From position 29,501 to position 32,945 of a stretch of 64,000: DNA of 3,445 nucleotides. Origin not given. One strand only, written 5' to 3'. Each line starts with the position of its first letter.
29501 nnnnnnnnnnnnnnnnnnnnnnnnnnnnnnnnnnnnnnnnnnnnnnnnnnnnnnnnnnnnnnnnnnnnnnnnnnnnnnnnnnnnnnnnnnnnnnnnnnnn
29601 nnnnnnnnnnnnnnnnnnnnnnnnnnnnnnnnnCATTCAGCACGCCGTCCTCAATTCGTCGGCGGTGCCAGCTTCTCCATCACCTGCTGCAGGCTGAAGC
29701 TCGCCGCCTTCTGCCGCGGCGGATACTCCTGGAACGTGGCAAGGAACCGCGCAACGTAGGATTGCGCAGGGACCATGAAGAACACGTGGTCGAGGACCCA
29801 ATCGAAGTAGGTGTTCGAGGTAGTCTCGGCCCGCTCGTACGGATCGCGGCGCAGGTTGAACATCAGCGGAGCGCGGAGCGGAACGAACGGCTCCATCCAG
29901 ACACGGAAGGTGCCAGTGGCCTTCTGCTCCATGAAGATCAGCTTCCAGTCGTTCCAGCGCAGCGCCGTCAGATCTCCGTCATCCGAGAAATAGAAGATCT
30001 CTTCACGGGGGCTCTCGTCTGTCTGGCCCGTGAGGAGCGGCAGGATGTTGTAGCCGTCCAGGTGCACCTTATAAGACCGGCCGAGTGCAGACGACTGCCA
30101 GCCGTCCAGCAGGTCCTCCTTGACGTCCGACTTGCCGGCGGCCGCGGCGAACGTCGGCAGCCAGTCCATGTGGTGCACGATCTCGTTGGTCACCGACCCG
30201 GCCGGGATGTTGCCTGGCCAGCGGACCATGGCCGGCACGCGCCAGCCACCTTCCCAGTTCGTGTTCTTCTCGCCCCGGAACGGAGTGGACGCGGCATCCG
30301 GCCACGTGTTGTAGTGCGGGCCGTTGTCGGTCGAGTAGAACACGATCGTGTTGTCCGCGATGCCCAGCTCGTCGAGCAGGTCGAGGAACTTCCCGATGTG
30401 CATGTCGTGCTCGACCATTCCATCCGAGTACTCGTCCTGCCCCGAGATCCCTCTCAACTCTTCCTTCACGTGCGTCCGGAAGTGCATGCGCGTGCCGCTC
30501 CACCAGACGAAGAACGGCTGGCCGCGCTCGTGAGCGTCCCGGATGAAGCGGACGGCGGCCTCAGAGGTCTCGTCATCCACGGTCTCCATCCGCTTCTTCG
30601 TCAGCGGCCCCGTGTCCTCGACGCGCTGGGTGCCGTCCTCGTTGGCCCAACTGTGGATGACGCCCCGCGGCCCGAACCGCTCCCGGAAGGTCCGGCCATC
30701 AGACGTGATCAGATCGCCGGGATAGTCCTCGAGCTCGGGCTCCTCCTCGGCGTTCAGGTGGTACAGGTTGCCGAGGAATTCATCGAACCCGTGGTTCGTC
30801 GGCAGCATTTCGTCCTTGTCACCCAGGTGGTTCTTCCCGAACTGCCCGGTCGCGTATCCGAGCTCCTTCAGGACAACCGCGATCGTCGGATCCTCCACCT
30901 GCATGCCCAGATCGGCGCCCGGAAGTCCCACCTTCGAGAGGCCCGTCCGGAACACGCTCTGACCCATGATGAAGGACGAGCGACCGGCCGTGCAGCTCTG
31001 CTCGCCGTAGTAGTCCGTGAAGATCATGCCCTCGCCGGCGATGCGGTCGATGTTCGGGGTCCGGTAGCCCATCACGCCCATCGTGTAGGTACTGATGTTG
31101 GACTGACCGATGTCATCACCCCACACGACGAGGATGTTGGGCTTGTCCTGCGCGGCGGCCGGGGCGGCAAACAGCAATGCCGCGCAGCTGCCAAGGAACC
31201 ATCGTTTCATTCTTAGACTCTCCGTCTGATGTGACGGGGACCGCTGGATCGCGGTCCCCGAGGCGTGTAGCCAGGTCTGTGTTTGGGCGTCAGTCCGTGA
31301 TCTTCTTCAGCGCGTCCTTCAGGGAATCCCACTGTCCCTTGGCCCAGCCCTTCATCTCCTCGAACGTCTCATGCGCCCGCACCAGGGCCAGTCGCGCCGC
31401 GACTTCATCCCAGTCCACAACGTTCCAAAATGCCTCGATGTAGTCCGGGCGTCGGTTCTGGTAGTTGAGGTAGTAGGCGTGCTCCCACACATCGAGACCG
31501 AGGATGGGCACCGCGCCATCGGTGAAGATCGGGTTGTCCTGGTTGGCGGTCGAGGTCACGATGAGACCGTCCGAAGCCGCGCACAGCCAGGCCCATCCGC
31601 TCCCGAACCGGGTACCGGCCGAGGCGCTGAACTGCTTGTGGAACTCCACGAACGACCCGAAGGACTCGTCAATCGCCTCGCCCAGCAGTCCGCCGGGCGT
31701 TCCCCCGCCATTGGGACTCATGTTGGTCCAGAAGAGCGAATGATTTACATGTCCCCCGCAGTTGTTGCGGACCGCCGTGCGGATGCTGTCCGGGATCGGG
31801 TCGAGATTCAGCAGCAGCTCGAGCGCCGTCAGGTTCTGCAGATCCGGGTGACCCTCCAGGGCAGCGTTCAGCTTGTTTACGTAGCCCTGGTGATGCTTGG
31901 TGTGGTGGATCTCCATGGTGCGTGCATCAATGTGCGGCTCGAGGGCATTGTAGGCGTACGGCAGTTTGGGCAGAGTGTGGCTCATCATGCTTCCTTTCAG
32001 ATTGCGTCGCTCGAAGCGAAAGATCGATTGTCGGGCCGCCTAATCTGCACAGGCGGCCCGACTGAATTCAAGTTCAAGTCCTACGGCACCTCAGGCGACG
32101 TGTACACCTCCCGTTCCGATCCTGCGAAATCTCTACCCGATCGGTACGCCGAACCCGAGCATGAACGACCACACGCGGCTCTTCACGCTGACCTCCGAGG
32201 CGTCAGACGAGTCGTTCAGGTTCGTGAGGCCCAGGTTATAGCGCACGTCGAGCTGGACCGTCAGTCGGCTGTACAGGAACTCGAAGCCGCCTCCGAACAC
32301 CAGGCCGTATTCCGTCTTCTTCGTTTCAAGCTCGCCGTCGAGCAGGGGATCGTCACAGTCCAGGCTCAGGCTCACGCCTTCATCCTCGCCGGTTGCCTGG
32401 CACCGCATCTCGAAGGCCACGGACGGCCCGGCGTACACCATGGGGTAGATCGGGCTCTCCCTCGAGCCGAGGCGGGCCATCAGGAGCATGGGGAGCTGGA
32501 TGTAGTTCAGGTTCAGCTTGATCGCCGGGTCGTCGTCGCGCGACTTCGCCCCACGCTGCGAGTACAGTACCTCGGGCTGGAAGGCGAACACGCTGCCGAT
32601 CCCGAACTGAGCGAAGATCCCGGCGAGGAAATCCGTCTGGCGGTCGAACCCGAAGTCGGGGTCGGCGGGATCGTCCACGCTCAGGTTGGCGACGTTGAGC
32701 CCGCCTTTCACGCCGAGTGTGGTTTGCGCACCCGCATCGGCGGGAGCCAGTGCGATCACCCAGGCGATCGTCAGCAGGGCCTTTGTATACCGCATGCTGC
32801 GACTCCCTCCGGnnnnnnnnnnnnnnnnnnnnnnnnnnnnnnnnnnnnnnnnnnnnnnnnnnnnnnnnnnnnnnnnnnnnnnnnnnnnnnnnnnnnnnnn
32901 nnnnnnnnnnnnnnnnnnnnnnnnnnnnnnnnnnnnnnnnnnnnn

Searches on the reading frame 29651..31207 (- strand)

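Call 71: search_protein_families(library=pfam, proteins=[window:29651-31207:-], max_evalue=0.001)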
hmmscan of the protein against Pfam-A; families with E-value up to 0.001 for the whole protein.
window:29651-31207:- (518 aa): 3 families
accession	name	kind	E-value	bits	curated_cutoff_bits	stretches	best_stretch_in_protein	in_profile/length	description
PF00884.28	Sulfatase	-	1.8e-46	159.3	25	1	23-358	1-300/301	Sulfatase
PF14707.11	Sulfatase_C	-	1.6e-09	38.9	30.9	1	399-472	1-82/127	C-terminal region of aryl-sulfatase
PF16347.10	SGSH_C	-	5.2e-06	27.1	29.3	1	316-360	10-54/154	N-sulphoglucosamine sulphohydrolase, C-terminal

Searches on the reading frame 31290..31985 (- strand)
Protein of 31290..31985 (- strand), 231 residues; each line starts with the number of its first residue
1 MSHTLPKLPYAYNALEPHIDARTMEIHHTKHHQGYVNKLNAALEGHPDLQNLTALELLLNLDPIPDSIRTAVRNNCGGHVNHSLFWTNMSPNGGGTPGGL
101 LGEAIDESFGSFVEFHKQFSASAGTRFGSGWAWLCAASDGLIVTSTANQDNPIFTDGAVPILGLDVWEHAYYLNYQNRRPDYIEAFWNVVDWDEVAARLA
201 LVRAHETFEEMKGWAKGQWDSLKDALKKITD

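Call 71: search_protein_families(library=pfam, proteins=[window:31290-31985:-], max_evalue=0.001)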
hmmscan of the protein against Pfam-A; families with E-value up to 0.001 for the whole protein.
window:31290-31985:- (231 aa): 2 families
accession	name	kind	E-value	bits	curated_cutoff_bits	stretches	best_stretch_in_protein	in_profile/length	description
PF02777.23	Sod_Fe_C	-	1.3e-39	134.8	20.9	1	99-198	3-102/102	Iron/manganese superoxide dismutases, C-terminal domain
PF00081.27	Sod_Fe_N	-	2.4e-32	111.6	27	1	2-90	1-82/82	Iron/manganese superoxide dismutases, alpha-hairpin domain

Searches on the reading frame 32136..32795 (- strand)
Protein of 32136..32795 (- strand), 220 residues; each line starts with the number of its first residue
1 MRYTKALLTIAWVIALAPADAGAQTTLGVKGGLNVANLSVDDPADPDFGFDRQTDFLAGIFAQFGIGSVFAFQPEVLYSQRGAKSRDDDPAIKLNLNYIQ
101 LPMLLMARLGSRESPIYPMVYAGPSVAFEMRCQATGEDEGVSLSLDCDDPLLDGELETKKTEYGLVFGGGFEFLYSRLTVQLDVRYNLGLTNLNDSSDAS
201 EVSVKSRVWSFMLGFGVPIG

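Call 4: search_protein_families(library=pfam, proteins=[window:32136-32795:-], max_evalue=1)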
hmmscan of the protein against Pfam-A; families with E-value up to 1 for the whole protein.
window:32136-32795:- (220 aa): 2 families
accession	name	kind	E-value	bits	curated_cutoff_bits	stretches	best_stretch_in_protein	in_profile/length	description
PF13568.12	OMP_b-brl_2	-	5.8e-18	66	27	1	26-193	10-173/175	Outer membrane protein beta-barrel domain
PF13505.12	OMP_b-brl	-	2.2e-13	51.2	28.7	1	8-214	3-172/175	Outer membrane protein beta-barrel domain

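Call 5: search_protein_families(library=ncbifam, proteins=[window:32136-32795:-], max_evalue=1)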
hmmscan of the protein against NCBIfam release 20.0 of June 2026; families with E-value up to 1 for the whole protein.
window:32136-32795:- (220 aa): 2 families
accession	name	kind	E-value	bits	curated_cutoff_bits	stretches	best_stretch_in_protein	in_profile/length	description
NF049866.1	outer_TDE1717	subfamily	2.3e-15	57.1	135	1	6-216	3-207/210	TDE1717 family outer membrane beta-barrel protein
NF052311.1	T9SS_PorT_SprT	equivalog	0.079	12.3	125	1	76-201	97-217/239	type IX secretion/gliding motility protein PorT/SprT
